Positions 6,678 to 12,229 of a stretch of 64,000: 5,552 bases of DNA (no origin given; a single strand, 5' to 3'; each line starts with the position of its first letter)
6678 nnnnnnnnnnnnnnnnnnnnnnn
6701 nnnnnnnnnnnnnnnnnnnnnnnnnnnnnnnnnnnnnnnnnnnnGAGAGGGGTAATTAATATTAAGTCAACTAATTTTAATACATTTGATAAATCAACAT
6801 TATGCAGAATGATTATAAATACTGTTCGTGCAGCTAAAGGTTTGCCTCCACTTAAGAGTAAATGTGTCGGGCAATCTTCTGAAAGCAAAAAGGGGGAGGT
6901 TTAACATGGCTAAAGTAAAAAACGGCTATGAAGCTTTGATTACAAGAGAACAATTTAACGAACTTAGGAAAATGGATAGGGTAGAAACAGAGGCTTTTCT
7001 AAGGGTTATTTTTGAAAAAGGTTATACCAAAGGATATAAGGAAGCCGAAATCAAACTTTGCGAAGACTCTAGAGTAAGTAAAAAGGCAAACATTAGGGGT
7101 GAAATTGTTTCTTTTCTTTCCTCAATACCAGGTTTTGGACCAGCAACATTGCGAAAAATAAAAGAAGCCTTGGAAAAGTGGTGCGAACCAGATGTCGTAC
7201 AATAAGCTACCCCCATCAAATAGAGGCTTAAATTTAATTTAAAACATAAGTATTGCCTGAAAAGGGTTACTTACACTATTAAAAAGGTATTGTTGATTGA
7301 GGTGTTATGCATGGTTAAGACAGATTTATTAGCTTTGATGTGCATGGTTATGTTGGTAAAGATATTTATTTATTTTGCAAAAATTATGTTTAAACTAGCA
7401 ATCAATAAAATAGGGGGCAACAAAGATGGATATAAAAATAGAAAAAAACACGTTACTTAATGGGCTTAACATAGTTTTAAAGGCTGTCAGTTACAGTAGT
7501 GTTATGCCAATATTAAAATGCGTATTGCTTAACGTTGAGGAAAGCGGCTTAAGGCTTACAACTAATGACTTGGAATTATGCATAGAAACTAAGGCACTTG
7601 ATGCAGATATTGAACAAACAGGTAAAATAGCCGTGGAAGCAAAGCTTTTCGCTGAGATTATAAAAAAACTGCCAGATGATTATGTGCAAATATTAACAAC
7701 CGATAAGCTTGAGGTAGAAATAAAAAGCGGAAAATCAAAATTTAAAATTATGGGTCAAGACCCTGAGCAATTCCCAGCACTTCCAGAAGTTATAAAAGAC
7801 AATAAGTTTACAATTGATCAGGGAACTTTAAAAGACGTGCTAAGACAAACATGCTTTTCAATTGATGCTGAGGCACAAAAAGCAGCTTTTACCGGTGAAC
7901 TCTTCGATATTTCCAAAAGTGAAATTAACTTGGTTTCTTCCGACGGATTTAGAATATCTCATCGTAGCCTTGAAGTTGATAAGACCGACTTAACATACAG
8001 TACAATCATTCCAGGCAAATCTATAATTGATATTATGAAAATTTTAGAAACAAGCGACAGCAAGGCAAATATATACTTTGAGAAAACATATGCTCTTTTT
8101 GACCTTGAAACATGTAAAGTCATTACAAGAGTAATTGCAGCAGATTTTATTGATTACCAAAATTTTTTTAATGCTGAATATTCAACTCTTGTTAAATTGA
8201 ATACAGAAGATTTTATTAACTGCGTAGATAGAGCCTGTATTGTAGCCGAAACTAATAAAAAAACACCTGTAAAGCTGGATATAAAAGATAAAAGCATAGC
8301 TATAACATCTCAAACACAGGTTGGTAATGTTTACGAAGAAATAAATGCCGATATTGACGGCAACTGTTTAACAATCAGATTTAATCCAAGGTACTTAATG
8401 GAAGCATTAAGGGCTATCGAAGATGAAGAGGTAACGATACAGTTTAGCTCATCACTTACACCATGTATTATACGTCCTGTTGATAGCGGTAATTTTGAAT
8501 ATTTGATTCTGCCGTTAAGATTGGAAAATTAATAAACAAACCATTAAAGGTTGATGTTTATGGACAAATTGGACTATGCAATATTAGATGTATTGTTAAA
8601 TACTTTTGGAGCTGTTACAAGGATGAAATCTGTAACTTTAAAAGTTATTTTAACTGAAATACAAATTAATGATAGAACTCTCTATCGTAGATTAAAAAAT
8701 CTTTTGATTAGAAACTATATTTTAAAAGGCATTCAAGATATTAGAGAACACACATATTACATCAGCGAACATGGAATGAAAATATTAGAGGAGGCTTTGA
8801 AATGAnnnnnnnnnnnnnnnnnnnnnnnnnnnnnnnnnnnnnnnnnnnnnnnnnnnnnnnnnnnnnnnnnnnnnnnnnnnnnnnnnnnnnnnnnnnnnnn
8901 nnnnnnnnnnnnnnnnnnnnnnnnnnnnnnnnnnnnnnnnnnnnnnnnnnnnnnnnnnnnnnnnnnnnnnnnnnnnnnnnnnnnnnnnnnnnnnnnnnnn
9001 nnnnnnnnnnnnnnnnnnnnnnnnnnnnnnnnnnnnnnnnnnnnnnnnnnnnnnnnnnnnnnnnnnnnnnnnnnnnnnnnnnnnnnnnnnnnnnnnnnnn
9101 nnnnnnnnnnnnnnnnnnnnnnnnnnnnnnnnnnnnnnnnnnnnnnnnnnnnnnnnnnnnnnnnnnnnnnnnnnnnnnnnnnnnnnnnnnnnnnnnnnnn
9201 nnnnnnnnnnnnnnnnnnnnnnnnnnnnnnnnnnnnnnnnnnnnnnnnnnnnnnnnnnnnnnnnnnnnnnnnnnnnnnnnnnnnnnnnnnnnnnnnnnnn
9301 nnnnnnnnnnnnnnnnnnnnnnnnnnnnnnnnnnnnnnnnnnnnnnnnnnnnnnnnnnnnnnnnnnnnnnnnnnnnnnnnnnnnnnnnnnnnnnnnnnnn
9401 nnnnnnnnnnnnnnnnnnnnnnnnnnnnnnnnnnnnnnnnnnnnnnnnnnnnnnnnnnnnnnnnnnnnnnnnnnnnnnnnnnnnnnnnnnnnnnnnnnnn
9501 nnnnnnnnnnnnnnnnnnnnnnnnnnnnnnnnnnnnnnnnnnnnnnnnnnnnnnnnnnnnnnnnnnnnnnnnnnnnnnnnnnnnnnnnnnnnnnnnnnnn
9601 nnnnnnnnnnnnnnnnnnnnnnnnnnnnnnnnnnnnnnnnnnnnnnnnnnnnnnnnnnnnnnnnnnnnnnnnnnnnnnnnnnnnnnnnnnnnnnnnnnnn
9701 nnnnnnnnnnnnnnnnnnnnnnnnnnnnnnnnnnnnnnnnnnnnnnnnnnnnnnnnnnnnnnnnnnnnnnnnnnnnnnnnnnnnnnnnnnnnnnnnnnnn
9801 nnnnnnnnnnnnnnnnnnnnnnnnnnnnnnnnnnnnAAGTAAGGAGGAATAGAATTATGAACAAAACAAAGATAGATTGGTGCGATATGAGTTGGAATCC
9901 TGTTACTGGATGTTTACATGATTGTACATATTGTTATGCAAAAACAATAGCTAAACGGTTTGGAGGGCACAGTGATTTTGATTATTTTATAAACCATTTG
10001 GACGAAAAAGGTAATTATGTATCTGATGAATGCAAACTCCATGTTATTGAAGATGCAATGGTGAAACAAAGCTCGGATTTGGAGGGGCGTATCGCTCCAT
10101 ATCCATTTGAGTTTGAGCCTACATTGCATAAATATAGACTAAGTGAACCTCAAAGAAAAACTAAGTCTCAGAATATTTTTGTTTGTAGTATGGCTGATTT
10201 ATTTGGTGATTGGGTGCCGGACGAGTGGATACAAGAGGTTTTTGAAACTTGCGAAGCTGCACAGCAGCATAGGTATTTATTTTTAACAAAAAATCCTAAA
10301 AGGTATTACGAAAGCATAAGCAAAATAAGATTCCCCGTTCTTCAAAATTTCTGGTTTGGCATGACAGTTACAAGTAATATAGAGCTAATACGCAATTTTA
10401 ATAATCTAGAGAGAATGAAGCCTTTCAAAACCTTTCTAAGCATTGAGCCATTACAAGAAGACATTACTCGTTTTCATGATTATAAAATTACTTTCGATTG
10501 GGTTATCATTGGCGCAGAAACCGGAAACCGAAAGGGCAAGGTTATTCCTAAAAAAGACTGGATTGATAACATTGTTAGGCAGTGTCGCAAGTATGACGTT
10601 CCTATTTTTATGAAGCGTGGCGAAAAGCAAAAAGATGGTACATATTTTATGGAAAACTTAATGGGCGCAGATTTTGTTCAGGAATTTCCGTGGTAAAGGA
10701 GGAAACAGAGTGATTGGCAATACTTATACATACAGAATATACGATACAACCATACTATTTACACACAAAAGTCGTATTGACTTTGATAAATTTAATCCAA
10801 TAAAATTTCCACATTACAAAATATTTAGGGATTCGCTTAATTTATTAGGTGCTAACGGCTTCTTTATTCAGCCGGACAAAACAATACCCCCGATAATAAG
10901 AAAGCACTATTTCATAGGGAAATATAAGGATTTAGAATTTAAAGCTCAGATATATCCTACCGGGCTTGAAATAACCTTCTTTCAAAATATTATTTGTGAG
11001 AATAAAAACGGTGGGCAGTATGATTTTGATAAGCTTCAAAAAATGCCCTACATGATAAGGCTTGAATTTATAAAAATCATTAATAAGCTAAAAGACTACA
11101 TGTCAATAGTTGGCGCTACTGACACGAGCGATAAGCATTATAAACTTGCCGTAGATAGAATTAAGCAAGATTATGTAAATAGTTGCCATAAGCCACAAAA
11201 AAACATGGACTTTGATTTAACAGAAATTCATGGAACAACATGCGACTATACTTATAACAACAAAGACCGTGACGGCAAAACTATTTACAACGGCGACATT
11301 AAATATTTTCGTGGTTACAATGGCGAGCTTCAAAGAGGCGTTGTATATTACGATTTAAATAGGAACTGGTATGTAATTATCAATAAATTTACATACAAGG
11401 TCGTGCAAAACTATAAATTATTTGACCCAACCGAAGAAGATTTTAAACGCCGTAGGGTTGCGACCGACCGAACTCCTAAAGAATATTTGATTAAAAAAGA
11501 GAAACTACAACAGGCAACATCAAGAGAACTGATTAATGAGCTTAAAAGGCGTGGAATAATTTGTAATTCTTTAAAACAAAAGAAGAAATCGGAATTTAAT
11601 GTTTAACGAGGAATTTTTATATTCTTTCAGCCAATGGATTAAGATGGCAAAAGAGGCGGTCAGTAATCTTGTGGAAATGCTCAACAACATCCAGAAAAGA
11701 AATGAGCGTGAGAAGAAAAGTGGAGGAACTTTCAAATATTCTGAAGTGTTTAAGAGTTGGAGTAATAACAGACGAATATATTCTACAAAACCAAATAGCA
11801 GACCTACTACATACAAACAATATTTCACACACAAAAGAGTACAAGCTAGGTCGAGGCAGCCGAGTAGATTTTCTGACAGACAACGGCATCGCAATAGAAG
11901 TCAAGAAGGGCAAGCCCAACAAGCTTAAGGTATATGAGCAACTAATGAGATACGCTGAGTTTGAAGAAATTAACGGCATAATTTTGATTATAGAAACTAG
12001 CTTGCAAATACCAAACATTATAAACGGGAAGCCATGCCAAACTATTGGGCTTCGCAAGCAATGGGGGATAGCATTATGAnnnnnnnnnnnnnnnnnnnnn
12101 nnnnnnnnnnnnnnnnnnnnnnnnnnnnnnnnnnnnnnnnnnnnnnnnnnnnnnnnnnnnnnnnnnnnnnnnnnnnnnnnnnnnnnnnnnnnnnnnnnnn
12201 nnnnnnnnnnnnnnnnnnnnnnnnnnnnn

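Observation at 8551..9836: TubR/TubZ-like tubulin cassette in a prophage that appears chromosomally integrated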

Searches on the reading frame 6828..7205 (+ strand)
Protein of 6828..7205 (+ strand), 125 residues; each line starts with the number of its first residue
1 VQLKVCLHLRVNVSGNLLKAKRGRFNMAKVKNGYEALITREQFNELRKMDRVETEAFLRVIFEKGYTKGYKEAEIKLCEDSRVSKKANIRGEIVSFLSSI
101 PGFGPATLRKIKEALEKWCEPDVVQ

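Call 3: search_protein_families(library=pfam, proteins=[window:6828-7205:+], max_evalue=0.1)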
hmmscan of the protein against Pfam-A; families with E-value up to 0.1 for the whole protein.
window:6828-7205:+ (125 aa): 2 families
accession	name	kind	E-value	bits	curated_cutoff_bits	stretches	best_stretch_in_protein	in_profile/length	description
PF14520.12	HHH_5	-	0.0049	17.8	27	1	87-117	27-57/57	Helix-hairpin-helix domain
PF14716.13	HHH_8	-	0.0074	17.1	30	1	97-120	50-73/73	Helix-hairpin-helix domain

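Call 4: search_protein_families(library=phrogs, proteins=[window:6828-7205:+], max_evalue=0.01)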
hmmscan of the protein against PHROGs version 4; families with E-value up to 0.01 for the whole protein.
window:6828-7205:+ (125 aa): 1 family
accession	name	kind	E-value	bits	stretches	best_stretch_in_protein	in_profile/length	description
phrog_19490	-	unknown function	3.2e-05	25.3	1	27-71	1-45/88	-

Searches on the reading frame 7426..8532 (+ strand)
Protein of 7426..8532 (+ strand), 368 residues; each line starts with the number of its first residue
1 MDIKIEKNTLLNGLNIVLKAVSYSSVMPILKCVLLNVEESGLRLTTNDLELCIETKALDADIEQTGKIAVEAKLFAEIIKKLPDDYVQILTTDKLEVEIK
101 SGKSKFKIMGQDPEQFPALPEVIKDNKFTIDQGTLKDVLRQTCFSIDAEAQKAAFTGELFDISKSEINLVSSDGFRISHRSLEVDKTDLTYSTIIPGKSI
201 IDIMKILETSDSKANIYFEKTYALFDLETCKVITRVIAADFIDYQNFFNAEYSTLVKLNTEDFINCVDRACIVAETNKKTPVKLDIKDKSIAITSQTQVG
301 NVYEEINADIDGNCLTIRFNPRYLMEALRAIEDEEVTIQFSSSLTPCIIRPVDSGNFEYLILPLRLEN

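Call 3: search_protein_families(library=pfam, proteins=[window:7426-8532:+], max_evalue=0.1)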
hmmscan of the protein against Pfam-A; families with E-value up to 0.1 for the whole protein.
window:7426-8532:+ (368 aa): 3 families
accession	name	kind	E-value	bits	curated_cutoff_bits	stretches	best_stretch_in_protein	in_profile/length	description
PF00712.24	DNA_pol3_beta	-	3.2e-36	124.5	24.4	3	1-120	1-120/120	DNA polymerase III beta subunit, N-terminal domain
PF02768.20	DNA_pol3_beta_3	-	5.4e-26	91.2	27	1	250-365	6-121/121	DNA polymerase III beta subunit, C-terminal domain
PF02767.21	DNA_pol3_beta_2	-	3.1e-22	79.5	27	2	129-241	1-114/116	DNA polymerase III beta subunit, central domain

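Call 4: search_protein_families(library=phrogs, proteins=[window:7426-8532:+], max_evalue=0.01)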
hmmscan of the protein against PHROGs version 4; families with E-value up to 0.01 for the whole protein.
window:7426-8532:+ (368 aa): 2 families
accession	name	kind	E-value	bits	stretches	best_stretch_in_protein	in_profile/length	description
phrog_947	-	DNA, RNA and nucleotide metabolism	7.5e-71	240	1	1-367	3-366/368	DNA polymerase processivity factor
phrog_6615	-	DNA, RNA and nucleotide metabolism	1e-11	45.9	1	267-366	104-213/214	DNA polymerase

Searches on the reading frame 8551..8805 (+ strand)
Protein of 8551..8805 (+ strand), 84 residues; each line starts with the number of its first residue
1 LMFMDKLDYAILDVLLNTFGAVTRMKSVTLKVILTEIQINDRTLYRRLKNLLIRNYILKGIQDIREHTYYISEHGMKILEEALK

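Call 3: search_protein_families(library=pfam, proteins=[window:8551-8805:+], max_evalue=0.1)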
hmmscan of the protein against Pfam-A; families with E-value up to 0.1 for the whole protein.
window:8551-8805:+ (84 aa): 0 families

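Call 4: search_protein_families(library=phrogs, proteins=[window:8551-8805:+], max_evalue=0.01)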
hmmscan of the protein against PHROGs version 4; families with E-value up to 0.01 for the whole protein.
window:8551-8805:+ (84 aa): 4 families
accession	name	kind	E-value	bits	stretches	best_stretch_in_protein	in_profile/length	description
phrog_17403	-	transcription regulation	0.00066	21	1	2-79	1-77/81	transcriptional regulator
phrog_25401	-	DNA, RNA and nucleotide metabolism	0.0013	19.8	1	9-81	15-86/97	DNA binding protein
phrog_2113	-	unknown function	0.0043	17.9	1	6-72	6-72/113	-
phrog_4278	-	unknown function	0.0088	16.8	0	37-82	62-107/127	-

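Call 23: search_solved_structures(query=A2, max_evalue=10, show_alignments=2)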
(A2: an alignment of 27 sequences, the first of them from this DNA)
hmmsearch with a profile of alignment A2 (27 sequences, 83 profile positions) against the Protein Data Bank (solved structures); distinct sequences matched with E-value up to 10: 72 (the best 60 are shown).
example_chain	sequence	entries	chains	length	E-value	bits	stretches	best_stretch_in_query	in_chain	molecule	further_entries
6tey_A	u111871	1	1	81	1.6e-16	63.3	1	2-79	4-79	DNA-binding protein TubR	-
3l7w_A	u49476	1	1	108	2.5e-05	27.5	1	4-77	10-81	Putative uncharacterized protein SMU.1704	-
9qbc_A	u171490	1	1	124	0.0001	25.5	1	4-81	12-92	PadR-family transcriptional regulator PadR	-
4asn_A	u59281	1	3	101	0.00025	24.3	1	6-80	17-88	TUBR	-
5dym_A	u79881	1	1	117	0.00029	24.1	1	4-82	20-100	PadR-family transcriptional regulator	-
2lvs_A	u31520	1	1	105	0.0012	22.1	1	23-57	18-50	Putative uncharacterized protein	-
1xma_A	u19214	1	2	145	0.0015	21.7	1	7-80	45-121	Predicted transcriptional regulator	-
9qbd_A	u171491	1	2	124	0.0021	21.3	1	4-81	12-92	PadR-family transcriptional regulator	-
1ku9_A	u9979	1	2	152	0.028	17.7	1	24-79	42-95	hypothetical protein MJ223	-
3f8b_A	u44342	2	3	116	0.047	17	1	5-78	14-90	Transcriptional regulator, PadR-like family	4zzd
7qz7_A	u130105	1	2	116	0.05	16.9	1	5-78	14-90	Transcriptional regulator, PadR-like family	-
8qdh_A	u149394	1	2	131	0.12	15.7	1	5-75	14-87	Transcriptional regulator, PadR-like family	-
9h9y_A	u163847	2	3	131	0.12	15.6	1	6-78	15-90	Transcriptional regulator, PadR-like family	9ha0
7qz5_A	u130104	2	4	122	0.12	15.6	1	5-78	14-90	Transcriptional regulator, PadR-like family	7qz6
9h87_A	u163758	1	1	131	0.13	15.6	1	4-78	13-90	Transcriptional regulator, PadR-like family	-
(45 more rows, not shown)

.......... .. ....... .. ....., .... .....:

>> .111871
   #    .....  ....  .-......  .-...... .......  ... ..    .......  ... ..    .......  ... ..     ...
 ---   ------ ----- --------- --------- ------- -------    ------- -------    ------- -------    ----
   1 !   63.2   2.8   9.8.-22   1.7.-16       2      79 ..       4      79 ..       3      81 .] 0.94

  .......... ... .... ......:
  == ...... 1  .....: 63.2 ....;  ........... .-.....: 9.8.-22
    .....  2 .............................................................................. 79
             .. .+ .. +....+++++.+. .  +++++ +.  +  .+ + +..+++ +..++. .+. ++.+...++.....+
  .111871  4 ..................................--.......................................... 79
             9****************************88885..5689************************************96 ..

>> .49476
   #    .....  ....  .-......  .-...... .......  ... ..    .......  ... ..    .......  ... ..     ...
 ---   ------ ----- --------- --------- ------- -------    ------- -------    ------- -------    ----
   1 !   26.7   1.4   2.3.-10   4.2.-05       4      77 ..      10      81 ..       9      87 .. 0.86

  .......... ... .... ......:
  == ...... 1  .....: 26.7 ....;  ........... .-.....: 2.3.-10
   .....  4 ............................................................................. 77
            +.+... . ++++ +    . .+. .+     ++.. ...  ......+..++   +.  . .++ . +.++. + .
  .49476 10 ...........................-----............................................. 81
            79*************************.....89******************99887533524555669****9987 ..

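Call 69: predict_structure(protein=window:8560-8802:+)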
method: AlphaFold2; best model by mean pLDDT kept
length: 81 residues; sequences in the alignment: 1
mean_pLDDT: 55.3   pTM: 0.31
mean pLDDT of the five models: 55.3, 51.6, 43.7, 43.6, 43.6
residues with pLDDT >= 90: 0; 70-90: 1; 50-70: 64; < 50: 16
segments of 3 or more residues with pLDDT < 50: 1-5, 18-23
pLDDT, mean of each block of 10 residues (from residue 1): 47 51 52 61 65 56 53 57 55
secondary structure, 60 per line:
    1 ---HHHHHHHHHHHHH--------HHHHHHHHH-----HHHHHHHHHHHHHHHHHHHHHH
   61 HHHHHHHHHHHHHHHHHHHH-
elements in order: H4-16 H25-33 H39-80

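Call 71: search_protein_families(library=pfam, alignment_id=A2, max_evalue=0.01)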
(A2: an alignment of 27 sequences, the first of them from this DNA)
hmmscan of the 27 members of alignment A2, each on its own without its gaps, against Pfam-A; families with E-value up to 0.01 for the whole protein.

A. member 1, seq(81 aa): 0 families

B. families by the number of members that match (of 27 scanned): 20 families
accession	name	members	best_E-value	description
PF03551.20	PadR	7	5.3e-05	Transcriptional regulator PadR-like family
PF22194.2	F-93_WHD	6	1.2e-06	F-93, winged-helix domain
PF13412.12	HTH_24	4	5.6e-06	Winged helix-turn-helix DNA-binding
PF13463.12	HTH_27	4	2.6e-05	Winged helix DNA-binding domain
PF14947.12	HTH_45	3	0.00023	Winged helix-turn-helix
PF22381.2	Staph_reg_Sar_Rot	3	0.00034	Transcriptional regulator SarA/Rot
PF25213.1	HVO_A0261_N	3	0.00035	HVO_A0261 N-terminal domain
PF13404.12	HTH_AsnC-type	3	0.00039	AsnC-type helix-turn-helix domain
PF23234.1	WH4_Lhr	2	0.0088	Large helicase-related protein, winged-helix domain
PF09756.15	DDRGK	1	9e-05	DDRGK domain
PF08279.18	HTH_11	1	0.00023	HTH domain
PF01475.25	FUR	1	0.0012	Ferric uptake regulator family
PF03965.22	Penicillinase_R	1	0.0015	Penicillinase repressor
PF13730.12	HTH_36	1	0.0018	Helix-turn-helix domain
PF13601.12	HTH_34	1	0.0022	Winged helix DNA-binding domain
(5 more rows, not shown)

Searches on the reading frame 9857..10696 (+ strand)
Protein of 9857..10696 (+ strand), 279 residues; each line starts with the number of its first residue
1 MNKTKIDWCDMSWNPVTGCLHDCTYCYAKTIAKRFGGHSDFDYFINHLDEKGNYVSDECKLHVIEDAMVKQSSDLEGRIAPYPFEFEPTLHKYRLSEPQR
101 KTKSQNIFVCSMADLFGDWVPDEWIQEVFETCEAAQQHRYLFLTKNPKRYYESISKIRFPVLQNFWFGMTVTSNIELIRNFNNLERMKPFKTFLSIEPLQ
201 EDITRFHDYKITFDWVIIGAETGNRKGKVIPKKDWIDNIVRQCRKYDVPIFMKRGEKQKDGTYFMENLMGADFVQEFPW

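Call 3: search_protein_families(library=pfam, proteins=[window:9857-10696:+], max_evalue=0.1)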
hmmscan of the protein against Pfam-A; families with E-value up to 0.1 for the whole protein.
window:9857-10696:+ (279 aa): 2 families
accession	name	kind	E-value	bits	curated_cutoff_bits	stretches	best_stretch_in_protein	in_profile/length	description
PF07505.17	DUF5131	-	1.1e-49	169.5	28.9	1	3-258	1-219/243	Protein of unknown function (DUF5131)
PF04055.27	Radical_SAM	-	1.7e-05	25.5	29.5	1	14-39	2-28/166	Radical SAM superfamily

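Call 4: search_protein_families(library=phrogs, proteins=[window:9857-10696:+], max_evalue=0.01)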
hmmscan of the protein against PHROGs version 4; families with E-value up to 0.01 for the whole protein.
window:9857-10696:+ (279 aa): 2 families
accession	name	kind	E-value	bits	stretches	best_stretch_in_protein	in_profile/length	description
phrog_2045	-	unknown function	9.4e-70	236.4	1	1-260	2-236/299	-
phrog_13321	-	unknown function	2.7e-06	27.8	1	12-46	45-79/307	-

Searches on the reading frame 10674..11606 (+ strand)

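Call 3: search_protein_families(library=pfam, proteins=[window:10674-11606:+], max_evalue=0.1)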
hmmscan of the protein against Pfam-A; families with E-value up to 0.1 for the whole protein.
window:10674-11606:+ (310 aa): 0 families

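Call 4: search_protein_families(library=phrogs, proteins=[window:10674-11606:+], max_evalue=0.01)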
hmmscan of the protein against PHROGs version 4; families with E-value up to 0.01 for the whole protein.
window:10674-11606:+ (310 aa): 1 family
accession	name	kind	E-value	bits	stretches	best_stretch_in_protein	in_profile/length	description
phrog_7674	-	unknown function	2.2e-55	189.4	1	18-293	8-294/354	-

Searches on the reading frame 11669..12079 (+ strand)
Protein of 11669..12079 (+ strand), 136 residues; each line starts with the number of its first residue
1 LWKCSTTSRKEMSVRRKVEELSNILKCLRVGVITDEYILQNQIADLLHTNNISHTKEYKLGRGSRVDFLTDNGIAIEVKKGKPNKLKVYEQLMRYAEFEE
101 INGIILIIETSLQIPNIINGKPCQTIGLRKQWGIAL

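Call 9: search_protein_families(library=pfam, proteins=[window:11669-12079:+], max_evalue=0.01)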
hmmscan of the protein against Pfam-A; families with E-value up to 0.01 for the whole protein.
window:11669-12079:+ (136 aa): 1 family
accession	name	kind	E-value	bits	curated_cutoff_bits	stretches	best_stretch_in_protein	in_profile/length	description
PF15650.12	Tox-REase-9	-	0.0057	17.3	27.3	1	48-99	20-74/88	Restriction endonuclease fold toxin 9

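Call 48: search_protein_families(library=phrogs, proteins=[window:11669-12079:+], max_evalue=0.001)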
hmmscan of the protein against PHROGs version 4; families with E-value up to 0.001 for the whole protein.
window:11669-12079:+ (136 aa): 2 families
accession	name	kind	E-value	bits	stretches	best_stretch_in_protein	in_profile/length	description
phrog_5928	-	unknown function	1.2e-20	74.6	1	17-132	7-123/124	-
phrog_30441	-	unknown function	1.6e-10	41.8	1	13-124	175-288/297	-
